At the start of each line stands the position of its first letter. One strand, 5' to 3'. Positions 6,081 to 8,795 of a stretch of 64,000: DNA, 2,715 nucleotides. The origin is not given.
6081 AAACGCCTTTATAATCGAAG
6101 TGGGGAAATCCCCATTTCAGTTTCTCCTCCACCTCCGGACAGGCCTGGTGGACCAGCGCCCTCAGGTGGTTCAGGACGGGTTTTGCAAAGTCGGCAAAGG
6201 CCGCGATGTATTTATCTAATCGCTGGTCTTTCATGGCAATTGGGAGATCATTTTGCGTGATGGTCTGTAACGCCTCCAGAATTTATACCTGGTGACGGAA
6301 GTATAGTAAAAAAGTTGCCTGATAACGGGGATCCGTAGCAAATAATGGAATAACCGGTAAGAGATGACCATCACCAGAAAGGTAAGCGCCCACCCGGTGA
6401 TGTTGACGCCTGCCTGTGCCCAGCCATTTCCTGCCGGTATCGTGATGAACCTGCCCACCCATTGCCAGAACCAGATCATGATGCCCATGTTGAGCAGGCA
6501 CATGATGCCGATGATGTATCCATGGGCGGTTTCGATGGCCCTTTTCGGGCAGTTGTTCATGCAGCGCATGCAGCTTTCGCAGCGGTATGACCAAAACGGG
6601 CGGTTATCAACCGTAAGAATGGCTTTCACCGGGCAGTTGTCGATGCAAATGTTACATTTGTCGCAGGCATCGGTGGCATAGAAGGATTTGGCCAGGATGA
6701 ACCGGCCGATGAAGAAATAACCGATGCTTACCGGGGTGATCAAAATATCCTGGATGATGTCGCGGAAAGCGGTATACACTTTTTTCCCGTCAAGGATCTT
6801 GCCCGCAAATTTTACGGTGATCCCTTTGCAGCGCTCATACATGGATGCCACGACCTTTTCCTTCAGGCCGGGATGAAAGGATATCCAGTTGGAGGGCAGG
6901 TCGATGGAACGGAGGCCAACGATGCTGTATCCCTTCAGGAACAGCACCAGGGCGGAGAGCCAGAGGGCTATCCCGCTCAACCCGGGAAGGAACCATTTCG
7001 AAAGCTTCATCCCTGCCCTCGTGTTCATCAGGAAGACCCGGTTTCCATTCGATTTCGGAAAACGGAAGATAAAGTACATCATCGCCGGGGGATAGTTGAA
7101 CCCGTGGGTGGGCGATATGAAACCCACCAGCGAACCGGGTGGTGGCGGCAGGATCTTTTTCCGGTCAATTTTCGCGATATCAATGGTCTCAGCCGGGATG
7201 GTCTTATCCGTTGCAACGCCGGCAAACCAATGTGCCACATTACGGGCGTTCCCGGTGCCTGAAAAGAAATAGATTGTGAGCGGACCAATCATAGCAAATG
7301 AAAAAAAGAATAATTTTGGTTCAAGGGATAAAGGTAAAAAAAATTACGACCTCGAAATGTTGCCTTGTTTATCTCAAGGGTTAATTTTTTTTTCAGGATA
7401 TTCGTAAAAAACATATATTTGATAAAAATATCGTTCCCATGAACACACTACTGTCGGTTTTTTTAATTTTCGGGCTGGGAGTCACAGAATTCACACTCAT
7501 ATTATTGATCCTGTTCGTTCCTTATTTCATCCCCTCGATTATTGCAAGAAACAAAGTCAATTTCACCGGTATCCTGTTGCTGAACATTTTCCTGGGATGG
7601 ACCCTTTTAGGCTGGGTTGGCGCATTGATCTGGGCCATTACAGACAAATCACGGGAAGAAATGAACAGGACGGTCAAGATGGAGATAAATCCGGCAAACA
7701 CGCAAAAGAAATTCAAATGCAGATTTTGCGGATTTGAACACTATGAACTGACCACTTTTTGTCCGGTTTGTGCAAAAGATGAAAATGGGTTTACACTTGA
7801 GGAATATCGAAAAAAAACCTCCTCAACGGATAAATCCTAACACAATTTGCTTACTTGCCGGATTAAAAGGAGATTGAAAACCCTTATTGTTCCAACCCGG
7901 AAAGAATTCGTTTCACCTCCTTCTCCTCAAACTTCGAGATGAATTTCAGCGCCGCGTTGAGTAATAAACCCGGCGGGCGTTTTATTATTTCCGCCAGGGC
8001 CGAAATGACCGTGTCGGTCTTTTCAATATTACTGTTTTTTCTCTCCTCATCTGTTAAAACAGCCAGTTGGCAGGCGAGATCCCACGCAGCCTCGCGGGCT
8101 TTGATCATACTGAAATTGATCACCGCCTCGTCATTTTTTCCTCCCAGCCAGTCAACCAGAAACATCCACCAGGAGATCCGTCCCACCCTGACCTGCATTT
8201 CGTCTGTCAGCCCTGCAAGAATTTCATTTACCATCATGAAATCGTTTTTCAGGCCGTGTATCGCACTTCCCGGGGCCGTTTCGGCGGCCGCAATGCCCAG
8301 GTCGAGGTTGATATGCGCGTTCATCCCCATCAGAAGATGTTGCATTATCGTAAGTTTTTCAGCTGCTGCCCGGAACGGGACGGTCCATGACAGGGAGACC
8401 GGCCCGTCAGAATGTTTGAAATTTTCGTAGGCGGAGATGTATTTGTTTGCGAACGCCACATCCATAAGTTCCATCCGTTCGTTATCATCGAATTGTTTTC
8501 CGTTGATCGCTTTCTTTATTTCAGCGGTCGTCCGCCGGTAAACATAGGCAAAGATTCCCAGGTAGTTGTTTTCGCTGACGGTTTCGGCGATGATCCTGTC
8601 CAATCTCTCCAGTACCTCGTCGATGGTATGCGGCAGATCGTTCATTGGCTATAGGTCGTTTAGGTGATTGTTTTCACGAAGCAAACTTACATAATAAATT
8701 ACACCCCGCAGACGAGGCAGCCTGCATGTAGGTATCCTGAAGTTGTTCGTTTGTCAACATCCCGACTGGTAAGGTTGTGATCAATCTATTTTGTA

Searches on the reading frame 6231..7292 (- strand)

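Call 46: search_protein_families(library=pfam, proteins=[window:6231-7292:-], max_evalue=0.00001)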
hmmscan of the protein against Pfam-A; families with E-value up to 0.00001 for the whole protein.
window:6231-7292:- (353 aa): 4 families
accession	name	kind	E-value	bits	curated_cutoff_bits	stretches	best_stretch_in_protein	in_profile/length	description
PF00037.32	Fer4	-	7.2e-08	32.4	21.1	0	207-225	5-23/24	4Fe-4S binding domain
PF13484.11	Fer4_16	-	1.4e-07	32.6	30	0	210-228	2-20/66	4Fe-4S double cluster binding domain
PF12837.12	Fer4_6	-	2.3e-06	27.7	25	0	207-225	6-24/24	4Fe-4S binding domain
PF13187.11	Fer4_9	-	3.1e-06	27.5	27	1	209-253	1-52/52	4Fe-4S dicluster domain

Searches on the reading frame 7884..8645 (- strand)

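Call 66: search_protein_families(library=pfam, proteins=[window:7884-8645:-], max_evalue=0.000001)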
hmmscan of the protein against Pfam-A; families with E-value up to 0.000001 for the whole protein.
window:7884-8645:- (253 aa): 1 family
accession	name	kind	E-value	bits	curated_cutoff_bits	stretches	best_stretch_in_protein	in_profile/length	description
PF19458.4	DUF5995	-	2.7e-66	223.5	27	1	8-224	1-225/225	Family of unknown function (DUF5995)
